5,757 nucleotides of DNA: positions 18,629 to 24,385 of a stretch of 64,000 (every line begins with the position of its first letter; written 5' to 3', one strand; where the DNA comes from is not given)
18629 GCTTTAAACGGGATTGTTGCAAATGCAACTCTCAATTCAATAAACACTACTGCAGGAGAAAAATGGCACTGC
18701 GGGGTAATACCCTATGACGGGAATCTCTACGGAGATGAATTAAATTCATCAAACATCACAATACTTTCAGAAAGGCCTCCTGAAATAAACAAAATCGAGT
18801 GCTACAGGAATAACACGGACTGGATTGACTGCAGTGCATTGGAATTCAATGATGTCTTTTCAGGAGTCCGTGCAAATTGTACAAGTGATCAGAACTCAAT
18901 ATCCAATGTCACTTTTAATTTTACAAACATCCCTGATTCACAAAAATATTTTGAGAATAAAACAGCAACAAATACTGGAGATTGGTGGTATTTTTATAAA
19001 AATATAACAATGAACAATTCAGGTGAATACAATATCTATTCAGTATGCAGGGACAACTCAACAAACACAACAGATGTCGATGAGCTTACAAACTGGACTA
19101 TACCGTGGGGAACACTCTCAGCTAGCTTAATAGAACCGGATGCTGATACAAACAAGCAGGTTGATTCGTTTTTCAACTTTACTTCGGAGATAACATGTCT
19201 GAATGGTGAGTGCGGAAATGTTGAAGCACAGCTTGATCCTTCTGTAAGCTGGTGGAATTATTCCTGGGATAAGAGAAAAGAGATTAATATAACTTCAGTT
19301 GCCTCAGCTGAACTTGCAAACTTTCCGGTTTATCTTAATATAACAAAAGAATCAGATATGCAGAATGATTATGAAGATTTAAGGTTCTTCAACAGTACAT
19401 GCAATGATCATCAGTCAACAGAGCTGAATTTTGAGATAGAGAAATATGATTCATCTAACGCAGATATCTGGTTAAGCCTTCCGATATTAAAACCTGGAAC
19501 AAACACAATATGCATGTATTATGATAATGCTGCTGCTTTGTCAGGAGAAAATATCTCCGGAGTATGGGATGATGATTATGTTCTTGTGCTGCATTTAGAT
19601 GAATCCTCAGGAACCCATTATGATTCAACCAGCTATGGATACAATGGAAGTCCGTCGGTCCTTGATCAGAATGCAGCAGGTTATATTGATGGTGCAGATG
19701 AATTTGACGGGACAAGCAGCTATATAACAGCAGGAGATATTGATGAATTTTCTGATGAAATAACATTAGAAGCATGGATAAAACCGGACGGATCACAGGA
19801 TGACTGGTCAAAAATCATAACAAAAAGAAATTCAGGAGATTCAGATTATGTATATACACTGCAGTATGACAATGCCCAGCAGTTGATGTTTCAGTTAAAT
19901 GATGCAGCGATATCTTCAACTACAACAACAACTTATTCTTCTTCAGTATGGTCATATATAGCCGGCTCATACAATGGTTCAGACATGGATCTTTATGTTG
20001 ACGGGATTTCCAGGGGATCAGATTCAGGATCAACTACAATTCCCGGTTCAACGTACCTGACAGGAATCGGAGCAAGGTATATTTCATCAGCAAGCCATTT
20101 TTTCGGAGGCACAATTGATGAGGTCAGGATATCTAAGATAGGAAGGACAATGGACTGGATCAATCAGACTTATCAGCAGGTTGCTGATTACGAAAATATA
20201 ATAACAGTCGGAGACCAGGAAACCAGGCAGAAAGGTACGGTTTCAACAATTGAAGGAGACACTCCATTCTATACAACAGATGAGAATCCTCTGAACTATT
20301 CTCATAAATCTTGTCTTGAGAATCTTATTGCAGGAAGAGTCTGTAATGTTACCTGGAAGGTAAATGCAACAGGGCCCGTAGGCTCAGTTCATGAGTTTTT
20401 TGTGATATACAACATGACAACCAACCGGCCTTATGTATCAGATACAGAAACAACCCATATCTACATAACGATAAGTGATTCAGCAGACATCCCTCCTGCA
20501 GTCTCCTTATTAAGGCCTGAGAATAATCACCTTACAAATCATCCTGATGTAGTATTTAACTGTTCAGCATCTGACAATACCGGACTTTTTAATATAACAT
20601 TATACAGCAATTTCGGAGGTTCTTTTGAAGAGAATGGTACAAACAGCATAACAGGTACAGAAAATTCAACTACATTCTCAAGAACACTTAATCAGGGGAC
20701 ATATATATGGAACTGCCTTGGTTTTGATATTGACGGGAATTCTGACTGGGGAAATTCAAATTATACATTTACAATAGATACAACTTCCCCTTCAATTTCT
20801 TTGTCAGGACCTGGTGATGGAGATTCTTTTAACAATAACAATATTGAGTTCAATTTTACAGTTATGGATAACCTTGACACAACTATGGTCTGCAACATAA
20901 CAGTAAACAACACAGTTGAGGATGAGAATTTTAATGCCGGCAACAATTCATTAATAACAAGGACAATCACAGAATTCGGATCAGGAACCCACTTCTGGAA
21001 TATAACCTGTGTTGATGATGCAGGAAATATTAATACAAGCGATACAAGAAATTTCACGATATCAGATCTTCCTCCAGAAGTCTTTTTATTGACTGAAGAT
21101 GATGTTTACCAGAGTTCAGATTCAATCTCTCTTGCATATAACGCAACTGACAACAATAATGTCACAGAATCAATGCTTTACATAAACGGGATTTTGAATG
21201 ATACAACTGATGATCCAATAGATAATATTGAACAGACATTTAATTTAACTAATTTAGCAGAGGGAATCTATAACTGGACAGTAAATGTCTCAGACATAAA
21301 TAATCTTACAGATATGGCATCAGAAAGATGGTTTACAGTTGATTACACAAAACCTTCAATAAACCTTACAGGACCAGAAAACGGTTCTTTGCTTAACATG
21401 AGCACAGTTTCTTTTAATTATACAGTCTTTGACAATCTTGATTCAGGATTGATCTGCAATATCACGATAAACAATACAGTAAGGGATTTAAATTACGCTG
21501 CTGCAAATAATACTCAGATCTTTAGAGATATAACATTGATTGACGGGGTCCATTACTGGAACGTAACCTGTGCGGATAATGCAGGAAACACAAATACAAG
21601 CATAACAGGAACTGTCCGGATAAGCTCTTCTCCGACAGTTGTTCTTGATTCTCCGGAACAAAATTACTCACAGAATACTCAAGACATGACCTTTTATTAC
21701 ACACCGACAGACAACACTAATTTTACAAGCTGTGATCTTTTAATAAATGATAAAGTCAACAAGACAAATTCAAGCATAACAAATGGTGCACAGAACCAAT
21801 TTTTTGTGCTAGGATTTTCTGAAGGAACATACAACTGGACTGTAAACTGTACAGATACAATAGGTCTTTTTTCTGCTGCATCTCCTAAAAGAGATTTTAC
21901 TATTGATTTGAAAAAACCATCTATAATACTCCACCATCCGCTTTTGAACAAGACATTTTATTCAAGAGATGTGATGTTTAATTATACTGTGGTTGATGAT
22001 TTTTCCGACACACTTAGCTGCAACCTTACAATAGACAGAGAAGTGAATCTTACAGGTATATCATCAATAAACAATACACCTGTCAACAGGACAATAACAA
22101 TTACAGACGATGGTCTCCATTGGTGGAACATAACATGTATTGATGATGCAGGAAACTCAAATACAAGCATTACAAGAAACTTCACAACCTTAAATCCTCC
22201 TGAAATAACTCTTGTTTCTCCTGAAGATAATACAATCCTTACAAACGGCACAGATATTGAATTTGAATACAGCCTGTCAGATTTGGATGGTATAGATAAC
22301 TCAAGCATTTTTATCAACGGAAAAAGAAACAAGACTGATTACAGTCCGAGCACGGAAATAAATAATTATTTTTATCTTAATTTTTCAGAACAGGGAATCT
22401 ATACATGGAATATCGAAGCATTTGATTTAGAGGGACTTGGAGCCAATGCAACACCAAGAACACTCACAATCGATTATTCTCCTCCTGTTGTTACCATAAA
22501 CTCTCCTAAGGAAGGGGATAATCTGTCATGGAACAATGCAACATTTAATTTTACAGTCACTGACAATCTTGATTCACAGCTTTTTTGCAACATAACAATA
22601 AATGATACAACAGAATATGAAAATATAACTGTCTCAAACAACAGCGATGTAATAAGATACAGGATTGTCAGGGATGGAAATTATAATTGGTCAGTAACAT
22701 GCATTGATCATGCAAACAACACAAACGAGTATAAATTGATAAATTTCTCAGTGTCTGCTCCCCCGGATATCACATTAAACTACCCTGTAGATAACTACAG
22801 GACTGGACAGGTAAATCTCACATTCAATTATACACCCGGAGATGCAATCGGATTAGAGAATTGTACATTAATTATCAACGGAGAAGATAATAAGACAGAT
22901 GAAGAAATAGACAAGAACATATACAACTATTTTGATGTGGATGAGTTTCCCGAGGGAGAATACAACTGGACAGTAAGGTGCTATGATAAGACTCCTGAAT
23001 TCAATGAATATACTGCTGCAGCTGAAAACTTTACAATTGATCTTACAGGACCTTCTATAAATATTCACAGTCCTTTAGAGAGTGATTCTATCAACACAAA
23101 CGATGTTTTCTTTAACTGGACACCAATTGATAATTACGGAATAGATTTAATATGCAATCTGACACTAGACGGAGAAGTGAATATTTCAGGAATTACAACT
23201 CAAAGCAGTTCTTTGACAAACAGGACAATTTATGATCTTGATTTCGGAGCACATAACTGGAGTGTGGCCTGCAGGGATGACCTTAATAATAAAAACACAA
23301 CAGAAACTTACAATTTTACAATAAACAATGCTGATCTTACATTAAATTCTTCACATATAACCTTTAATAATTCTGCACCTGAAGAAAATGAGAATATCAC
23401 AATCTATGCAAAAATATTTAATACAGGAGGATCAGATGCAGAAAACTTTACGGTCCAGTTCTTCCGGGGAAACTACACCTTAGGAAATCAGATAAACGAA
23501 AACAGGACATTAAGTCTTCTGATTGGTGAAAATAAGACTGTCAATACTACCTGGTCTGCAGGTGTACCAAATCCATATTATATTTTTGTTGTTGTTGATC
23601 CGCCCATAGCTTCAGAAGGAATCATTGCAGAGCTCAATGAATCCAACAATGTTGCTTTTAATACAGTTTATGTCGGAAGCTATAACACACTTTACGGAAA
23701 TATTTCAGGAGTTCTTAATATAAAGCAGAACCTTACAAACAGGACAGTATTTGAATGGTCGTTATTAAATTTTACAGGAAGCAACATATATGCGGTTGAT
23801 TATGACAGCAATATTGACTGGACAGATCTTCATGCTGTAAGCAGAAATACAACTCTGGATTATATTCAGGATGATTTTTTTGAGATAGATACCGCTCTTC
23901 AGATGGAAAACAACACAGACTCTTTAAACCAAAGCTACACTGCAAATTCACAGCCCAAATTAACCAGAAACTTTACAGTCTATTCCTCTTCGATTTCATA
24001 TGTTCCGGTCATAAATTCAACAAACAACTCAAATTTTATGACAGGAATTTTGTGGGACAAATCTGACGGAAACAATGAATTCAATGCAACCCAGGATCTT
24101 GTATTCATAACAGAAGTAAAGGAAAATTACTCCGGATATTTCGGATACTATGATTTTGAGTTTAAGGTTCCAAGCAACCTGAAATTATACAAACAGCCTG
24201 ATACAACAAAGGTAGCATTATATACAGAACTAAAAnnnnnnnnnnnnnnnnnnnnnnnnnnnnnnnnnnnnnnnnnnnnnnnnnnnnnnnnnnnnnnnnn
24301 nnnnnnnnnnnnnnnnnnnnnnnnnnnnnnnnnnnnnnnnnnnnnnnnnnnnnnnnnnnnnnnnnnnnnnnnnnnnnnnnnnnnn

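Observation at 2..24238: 5'-truncated giant (>8,049 aa) heavily sequon-studded surface protein built from reiterated DUF2341-like/LamG/Ig/CARDB modules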

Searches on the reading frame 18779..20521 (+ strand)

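Call 19: search_protein_families(library=pfam, proteins=[window:18779-20521:+], max_evalue=0.05)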
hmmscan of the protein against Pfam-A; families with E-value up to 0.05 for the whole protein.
window:18779-20521:+ (581 aa): 2 families
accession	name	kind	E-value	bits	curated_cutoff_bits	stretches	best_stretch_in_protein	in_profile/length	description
PF13385.13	Laminin_G_3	-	2.7e-23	83.2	27.6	1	310-461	1-150/151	Concanavalin A-like lectin/glucanases superfamily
PF02210.31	Laminin_G_2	-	0.029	15.3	22.9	0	354-452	17-124/126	Laminin G domain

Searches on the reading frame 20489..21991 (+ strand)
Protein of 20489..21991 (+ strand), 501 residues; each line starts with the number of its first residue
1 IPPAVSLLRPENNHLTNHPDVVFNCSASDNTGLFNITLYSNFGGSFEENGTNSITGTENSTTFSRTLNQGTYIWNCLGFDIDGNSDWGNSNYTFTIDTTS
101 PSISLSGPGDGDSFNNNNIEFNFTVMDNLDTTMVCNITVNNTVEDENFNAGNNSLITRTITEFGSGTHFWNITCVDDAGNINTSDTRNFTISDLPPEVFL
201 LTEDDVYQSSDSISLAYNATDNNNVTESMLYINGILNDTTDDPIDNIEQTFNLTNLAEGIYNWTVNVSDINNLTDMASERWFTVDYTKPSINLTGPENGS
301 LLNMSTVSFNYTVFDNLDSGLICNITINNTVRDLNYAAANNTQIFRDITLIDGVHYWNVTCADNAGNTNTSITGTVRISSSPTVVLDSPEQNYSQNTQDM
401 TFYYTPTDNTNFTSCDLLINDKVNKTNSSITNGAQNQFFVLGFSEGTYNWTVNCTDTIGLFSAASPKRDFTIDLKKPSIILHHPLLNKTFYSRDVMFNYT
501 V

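Call 19: search_protein_families(library=pfam, proteins=[window:20489-21991:+], max_evalue=0.05)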
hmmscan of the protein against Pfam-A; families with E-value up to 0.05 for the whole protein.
window:20489-21991:+ (501 aa): 4 families
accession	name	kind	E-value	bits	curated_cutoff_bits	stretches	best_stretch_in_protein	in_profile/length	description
PF19077.6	Big_13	-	1.8e-15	57.7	27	2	303-378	25-100/102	Bacterial Ig-like domain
PF17957.7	Big_7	-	3.1e-07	31.4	24.1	1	205-265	12-70/70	Bacterial Ig domain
PF22352.2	K319L-like_PKD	-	1.7e-06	28.4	27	0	248-277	49-78/84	K319L-like, PKD domain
PF22433.2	MtxA_IG-like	-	0.004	17.4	26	0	136-187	28-77/83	Magnetotaxis protein MtxA, Immunoglobulin-like domain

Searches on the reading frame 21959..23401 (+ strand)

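Call 19: search_protein_families(library=pfam, proteins=[window:21959-23401:+], max_evalue=0.05)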
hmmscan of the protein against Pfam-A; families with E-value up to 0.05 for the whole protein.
window:21959-23401:+ (481 aa): 3 families
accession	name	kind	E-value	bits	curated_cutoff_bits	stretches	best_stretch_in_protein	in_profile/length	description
PF19077.6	Big_13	-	1.1e-09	39.1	27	1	192-265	25-100/102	Bacterial Ig-like domain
PF17957.7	Big_7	-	6.4e-09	36.8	24.1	1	81-130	1-50/70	Bacterial Ig domain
PF15418.12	DUF4625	-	5.3e-05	23.9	27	1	77-130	10-69/131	Domain of unknown function (DUF4625)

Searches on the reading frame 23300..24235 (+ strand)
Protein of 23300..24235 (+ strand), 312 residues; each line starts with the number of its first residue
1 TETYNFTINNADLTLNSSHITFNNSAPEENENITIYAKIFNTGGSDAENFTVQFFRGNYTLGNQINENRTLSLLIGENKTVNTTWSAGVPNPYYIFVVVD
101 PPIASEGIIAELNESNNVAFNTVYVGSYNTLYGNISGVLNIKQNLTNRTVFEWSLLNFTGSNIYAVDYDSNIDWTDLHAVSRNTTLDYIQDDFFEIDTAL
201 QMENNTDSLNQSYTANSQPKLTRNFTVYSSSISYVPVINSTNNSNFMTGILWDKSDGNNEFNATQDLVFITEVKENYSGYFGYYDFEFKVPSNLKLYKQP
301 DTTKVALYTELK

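Call 13: find_homologous_proteins(query=window:23300-24235:+)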
Query window:23300-24235:+ (312 aa): 12 proteins with E <= 0.001 among 578 candidates.
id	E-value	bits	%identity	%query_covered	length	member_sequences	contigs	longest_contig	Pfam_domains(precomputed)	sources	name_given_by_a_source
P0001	1.1e-88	316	51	100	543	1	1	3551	PF07705.18,PF19077.7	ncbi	ncbi:MAG: CARDB domain-containing protein, partial [Candidatus Woesearchaeota archaeon]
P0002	1.7e-78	282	49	100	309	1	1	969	PF07705.18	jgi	jgi:hypothetical protein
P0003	6.1e-72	261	54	75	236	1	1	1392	-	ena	-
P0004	3.1e-66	242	47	97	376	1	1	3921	PF07705.18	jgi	-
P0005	4.5e-66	241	46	96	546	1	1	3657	PF07705.18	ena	-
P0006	1.9e-63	233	46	100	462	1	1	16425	PF07705.18,PF19077.7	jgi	-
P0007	1.7e-58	217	41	99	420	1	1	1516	PF07705.18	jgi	jgi:hypothetical protein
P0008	2.6e-50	190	41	94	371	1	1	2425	PF07705.18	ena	-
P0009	7.6e-46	175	37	95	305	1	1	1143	PF07705.18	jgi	jgi:hypothetical protein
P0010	4.3e-40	156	38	98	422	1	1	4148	PF07705.18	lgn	-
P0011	1.1e-38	152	39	74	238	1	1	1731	-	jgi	jgi:hypothetical protein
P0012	7.4e-37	146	39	70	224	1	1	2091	-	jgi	jgi:hypothetical protein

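Call 19: search_protein_families(library=pfam, proteins=[window:23309-24235:+], max_evalue=0.05)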
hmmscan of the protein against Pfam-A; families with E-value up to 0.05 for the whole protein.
window:23309-24235:+ (309 aa): 1 family
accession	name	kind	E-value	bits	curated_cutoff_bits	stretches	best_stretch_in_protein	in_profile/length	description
PF07705.17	CARDB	-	7.5e-12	45.8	22.7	1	8-116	2-99/101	CARDB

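Call 32: predict_structure(alignment_id=A2)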
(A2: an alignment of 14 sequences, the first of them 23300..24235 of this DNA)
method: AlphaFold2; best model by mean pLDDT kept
length: 312 residues; sequences in the alignment: 14
mean_pLDDT: 85.5   pTM: 0.76
mean pLDDT of the five models: 85.5, 81.4, 81.0, 80.9, 77.6
residues with pLDDT >= 90: 149; 70-90: 123; 50-70: 34; < 50: 6
segments of 3 or more residues with pLDDT < 50: 1-5
pLDDT, mean of each block of 10 residues (from residue 1): 56 94 88 95 92 93 93 95 91 92 75 86 87 73 53 68 91 93 89 90 85 87 91 87 81 88 92 90 90 85 83 71
secondary structure, 60 per line:
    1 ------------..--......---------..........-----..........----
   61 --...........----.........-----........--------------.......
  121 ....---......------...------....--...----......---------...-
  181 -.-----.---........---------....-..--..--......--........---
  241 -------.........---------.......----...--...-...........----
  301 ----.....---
elements in order: E20-22 E32-41 E47-56 E63-73 E78-86 E92-99 H114-117 E118-124 E128-133 E140-142 E149-152 E162-167 E177-179 H192-199 H209-212 E222-227 E230-237 E248-253 E266-272 E277-279 E282-284 E286-291 H292-296 E305-309
